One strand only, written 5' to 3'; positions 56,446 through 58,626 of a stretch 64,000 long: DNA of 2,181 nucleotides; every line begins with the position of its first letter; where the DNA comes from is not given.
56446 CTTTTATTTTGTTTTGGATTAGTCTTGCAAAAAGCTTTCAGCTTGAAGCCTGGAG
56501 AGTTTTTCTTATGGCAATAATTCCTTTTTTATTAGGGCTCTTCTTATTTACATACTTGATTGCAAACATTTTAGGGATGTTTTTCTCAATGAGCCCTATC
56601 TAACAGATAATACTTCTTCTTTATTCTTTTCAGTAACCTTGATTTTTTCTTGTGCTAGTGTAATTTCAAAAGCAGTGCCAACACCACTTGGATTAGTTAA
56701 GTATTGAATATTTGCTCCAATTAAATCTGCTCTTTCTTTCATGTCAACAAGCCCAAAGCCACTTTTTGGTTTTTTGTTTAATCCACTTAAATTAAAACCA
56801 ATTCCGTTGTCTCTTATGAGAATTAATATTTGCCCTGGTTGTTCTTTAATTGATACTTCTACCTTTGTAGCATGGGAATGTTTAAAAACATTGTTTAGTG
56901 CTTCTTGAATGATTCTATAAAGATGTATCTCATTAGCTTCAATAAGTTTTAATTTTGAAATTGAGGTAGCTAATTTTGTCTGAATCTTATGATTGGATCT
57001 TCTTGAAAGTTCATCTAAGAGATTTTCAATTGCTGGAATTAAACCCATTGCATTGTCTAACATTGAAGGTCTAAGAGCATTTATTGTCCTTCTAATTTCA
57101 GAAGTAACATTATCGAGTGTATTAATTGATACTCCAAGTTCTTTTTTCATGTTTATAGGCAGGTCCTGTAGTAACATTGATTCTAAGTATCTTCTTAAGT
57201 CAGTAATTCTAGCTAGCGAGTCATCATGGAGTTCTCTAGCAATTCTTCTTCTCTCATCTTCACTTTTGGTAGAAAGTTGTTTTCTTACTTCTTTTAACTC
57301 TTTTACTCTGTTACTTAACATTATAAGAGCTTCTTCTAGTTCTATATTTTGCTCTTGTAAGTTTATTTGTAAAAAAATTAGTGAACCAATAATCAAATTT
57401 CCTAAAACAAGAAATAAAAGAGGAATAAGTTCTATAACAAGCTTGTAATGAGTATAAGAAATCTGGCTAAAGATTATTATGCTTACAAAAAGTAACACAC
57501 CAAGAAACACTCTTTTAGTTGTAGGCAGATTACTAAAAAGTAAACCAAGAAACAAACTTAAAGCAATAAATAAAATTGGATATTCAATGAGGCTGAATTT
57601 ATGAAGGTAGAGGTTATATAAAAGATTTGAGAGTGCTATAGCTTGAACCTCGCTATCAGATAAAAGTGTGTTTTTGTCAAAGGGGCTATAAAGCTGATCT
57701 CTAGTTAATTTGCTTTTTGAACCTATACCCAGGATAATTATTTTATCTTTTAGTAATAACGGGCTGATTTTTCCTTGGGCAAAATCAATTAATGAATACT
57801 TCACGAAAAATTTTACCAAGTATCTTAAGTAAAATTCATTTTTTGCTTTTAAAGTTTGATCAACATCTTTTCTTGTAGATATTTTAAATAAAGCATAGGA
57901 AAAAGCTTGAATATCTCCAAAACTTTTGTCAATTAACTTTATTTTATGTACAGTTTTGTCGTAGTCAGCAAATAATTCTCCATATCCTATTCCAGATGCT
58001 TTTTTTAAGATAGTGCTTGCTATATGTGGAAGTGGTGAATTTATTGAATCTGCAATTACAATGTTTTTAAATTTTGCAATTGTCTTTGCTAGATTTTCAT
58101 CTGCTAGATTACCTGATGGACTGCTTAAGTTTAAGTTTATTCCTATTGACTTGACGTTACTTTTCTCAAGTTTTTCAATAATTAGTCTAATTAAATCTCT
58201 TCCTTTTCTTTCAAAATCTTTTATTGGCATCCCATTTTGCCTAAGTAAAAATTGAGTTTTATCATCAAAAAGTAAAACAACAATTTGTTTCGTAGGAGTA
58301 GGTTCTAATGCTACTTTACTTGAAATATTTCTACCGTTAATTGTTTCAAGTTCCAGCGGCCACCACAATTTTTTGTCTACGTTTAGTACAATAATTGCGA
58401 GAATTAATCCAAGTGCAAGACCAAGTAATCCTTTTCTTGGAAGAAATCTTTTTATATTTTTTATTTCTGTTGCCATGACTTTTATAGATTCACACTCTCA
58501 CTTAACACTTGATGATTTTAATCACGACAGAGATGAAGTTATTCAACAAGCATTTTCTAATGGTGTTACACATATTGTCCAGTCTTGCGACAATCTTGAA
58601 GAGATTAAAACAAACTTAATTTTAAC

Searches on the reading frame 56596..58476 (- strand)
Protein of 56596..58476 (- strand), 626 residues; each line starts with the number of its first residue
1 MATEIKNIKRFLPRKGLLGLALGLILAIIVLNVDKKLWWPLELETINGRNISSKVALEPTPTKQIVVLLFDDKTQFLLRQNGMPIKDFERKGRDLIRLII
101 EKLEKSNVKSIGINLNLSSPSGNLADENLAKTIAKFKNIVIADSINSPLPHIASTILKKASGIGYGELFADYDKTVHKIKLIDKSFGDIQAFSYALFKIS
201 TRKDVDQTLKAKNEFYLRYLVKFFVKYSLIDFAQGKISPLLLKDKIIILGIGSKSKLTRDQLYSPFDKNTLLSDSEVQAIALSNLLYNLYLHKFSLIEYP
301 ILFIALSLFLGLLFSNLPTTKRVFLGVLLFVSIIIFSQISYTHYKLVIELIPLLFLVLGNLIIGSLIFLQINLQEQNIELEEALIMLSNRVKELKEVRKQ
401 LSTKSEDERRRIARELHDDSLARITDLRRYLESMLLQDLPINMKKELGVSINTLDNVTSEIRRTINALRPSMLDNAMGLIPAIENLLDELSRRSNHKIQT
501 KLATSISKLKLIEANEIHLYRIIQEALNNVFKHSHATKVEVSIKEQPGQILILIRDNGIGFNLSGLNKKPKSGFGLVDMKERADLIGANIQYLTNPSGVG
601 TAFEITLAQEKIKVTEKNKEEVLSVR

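Call 113: search_protein_families(library=pfam, proteins=[window:56596-58476:-], max_evalue=0.00001)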
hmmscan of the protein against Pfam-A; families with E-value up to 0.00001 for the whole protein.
window:56596-58476:- (626 aa): 3 families
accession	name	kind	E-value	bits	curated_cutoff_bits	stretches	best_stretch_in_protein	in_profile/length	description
PF05226.16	CHASE2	-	1.7e-19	70.8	26.3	1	28-312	6-256/257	CHASE2 domain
PF02518.31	HATPase_c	-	1.6e-13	51.5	26.4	1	515-609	2-109/111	Histidine kinase-, DNA gyrase B-, and HSP90-like ATPase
PF07730.19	HisKA_3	-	8.7e-08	33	24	1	408-471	1-66/68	Histidine kinase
